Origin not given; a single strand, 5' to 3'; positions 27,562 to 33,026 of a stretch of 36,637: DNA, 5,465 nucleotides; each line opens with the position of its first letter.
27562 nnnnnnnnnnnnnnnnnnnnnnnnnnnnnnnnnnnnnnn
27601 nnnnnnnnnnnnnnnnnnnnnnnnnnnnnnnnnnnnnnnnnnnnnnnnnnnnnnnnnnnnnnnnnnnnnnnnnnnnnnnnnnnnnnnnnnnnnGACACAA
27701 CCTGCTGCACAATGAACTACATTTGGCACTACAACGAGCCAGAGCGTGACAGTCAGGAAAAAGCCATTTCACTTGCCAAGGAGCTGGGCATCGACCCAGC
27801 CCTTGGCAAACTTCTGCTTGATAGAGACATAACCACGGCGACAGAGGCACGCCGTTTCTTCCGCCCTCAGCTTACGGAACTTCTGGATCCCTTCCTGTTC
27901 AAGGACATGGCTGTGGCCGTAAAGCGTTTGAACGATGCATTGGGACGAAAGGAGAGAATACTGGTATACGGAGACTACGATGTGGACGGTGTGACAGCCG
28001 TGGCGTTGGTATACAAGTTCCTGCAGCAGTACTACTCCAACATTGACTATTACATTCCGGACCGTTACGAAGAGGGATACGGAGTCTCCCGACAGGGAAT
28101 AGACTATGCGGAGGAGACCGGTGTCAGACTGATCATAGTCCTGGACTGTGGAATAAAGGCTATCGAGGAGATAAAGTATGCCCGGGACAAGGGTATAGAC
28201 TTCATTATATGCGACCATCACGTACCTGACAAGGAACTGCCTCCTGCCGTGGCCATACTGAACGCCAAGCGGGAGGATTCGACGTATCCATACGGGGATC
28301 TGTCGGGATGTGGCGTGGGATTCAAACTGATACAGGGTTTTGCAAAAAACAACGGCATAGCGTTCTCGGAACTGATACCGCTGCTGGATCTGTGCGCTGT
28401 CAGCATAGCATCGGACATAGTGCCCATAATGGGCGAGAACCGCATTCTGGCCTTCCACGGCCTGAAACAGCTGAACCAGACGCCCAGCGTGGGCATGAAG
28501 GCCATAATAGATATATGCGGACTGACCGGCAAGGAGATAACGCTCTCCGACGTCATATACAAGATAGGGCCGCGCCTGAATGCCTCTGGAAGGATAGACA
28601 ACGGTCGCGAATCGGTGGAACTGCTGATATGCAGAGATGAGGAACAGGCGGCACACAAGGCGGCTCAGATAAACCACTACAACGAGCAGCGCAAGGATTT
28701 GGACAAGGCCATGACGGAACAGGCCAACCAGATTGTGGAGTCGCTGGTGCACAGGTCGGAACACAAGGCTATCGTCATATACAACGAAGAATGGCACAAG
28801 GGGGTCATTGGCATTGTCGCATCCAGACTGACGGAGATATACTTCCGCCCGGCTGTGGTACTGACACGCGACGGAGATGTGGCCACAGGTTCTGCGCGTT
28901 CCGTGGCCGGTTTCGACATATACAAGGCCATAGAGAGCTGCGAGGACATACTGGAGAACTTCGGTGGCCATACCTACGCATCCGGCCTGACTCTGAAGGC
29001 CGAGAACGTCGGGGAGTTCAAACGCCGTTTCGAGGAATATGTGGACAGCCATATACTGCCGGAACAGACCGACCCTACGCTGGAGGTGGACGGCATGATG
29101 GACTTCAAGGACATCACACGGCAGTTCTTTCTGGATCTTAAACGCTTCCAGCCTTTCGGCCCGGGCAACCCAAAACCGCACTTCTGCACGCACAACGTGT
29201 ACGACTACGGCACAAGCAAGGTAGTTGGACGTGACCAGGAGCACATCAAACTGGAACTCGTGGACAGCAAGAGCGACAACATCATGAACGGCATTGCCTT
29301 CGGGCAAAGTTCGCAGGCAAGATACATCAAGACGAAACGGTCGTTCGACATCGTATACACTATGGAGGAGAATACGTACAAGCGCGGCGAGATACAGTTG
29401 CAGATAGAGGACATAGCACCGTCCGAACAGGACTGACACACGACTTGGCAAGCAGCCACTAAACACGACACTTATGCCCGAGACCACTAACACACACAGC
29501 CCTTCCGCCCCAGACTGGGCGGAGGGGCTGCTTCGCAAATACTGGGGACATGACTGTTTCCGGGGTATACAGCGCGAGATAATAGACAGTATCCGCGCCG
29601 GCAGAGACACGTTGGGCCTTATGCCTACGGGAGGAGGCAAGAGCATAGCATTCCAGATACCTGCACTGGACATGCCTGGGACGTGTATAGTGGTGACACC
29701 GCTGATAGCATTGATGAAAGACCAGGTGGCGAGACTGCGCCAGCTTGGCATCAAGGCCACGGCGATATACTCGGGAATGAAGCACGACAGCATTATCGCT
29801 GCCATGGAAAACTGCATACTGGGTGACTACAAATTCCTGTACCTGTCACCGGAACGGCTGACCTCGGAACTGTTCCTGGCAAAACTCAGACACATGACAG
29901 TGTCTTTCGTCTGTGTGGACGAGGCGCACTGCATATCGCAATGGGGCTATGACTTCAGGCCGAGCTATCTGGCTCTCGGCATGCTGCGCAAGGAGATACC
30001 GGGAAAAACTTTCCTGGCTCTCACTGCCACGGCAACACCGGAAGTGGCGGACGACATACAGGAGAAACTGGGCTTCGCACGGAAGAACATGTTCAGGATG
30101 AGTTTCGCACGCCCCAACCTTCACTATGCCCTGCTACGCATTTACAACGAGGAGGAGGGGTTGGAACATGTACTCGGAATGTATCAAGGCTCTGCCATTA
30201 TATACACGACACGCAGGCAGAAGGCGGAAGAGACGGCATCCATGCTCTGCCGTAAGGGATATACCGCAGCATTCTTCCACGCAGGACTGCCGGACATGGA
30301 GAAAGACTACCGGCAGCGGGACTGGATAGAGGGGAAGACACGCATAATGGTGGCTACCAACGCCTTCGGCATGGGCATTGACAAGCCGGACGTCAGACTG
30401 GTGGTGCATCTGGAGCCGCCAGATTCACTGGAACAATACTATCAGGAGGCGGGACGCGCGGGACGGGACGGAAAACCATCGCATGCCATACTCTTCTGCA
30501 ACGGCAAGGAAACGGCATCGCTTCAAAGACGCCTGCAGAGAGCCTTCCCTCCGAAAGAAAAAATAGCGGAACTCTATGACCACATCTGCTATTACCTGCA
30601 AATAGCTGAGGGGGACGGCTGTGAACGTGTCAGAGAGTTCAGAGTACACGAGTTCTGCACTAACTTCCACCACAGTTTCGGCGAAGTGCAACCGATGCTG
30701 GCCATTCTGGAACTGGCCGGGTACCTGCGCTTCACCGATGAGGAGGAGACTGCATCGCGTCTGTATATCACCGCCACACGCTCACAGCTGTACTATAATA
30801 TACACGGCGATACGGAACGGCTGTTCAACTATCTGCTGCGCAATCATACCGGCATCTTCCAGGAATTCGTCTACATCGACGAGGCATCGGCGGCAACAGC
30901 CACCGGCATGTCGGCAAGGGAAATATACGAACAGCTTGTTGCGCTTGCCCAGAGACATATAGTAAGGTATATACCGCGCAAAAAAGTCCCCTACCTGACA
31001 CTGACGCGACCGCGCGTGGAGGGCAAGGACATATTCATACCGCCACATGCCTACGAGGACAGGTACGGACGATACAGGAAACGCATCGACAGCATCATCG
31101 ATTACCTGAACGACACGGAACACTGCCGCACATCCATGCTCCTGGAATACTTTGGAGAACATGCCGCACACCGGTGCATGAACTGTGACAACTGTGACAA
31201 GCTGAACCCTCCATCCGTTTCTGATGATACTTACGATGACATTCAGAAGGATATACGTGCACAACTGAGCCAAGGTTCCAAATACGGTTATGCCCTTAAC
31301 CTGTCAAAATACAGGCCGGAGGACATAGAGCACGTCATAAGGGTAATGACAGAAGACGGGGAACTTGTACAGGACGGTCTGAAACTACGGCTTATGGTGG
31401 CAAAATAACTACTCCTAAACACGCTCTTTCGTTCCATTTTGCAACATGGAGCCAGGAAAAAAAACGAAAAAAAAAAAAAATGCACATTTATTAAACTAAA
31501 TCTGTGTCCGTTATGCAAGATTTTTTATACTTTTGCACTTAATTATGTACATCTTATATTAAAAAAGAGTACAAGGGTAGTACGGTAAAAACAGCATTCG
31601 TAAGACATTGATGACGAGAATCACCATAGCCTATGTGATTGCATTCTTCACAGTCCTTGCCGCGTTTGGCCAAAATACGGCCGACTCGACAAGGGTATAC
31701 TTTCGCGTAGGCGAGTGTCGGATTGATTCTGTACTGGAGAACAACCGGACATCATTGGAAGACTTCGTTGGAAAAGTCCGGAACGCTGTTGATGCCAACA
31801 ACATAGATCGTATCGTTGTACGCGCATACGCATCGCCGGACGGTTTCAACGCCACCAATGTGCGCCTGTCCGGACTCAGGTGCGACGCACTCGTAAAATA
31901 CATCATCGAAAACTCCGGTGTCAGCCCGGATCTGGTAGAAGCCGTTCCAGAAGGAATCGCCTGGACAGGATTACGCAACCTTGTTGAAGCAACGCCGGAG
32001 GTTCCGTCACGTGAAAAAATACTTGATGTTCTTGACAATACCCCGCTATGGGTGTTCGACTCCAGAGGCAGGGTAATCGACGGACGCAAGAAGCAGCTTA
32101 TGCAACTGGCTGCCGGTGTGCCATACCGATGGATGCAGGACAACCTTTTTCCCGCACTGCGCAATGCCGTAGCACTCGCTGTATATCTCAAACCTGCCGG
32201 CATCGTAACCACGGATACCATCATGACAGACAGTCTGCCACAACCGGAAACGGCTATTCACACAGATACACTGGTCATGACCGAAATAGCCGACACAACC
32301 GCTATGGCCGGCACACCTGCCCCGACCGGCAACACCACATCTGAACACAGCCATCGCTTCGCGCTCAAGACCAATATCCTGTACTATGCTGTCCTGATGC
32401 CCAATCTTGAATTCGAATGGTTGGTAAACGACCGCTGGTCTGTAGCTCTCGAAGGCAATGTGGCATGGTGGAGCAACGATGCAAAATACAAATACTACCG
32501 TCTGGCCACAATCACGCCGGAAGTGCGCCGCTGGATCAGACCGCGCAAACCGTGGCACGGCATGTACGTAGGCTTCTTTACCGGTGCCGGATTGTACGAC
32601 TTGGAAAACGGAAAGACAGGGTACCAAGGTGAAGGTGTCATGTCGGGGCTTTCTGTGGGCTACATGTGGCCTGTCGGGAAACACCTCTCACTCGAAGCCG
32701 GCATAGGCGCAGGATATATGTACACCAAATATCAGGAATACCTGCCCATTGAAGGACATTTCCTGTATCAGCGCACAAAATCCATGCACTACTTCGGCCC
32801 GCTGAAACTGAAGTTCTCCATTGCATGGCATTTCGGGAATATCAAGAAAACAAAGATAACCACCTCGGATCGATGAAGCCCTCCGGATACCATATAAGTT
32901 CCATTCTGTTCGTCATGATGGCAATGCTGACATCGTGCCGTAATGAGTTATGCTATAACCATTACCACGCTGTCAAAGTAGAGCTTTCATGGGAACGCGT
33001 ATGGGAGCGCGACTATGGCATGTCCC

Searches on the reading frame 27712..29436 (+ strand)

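Call 48: search_protein_families(library=pfam, proteins=[window:27712-29436:+], max_evalue=0.001)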
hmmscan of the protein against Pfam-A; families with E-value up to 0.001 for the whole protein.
window:27712-29436:+ (574 aa): 3 families
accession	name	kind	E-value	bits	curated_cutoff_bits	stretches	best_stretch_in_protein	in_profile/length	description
PF01368.27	DHH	-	1.3e-27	97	28.1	1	82-216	1-111/125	DHH family, N-terminal domain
PF17768.7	RecJ_OB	-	2.6e-25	89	27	1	459-567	1-107/107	RecJ OB domain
PF02272.25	DHHA1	-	8.1e-16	58.8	25.9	1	352-444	3-100/102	DHHA1 domain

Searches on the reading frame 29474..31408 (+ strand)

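Call 49: search_protein_families(library=pfam, proteins=[window:29474-31408:+], max_evalue=0.001)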
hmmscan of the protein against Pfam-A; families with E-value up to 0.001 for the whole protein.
window:29474-31408:+ (644 aa): 3 families
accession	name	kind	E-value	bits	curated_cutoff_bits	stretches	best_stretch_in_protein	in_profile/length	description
PF00270.35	DEAD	-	1.4e-27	97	26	1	32-193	3-165/167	DEAD/DEAH box helicase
PF00271.37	Helicase_C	-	5.1e-23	81.9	23.5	1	236-333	13-110/110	Helicase conserved C-terminal domain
PF16124.10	RecQ_Zn_bind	-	8.4e-12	46.1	25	1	533-574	23-65/66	RecQ zinc-binding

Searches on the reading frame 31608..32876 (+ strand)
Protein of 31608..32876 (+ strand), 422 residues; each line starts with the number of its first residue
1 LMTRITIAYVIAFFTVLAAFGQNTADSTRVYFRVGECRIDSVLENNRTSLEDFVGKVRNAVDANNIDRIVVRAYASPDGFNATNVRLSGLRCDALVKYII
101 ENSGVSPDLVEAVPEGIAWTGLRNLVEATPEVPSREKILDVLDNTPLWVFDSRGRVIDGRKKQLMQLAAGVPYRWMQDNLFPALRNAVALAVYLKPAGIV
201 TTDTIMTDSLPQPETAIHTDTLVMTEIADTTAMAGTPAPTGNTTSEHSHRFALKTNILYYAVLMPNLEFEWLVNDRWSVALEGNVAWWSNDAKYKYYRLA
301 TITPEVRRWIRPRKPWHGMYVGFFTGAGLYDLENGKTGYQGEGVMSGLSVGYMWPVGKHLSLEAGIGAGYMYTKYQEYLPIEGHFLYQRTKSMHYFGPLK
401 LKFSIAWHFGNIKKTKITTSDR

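Call 49: search_protein_families(library=pfam, proteins=[window:31608-32876:+], max_evalue=0.001)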
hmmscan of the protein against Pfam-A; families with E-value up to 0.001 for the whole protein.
window:31608-32876:+ (422 aa): 2 families
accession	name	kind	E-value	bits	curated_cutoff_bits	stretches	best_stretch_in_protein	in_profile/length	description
PF12099.14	DUF3575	-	1.8e-38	132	21.1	1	245-409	12-177/177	Protein of unknown function (DUF3575)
PF00691.25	OmpA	-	0.00021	22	27.2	1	32-113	2-77/98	OmpA family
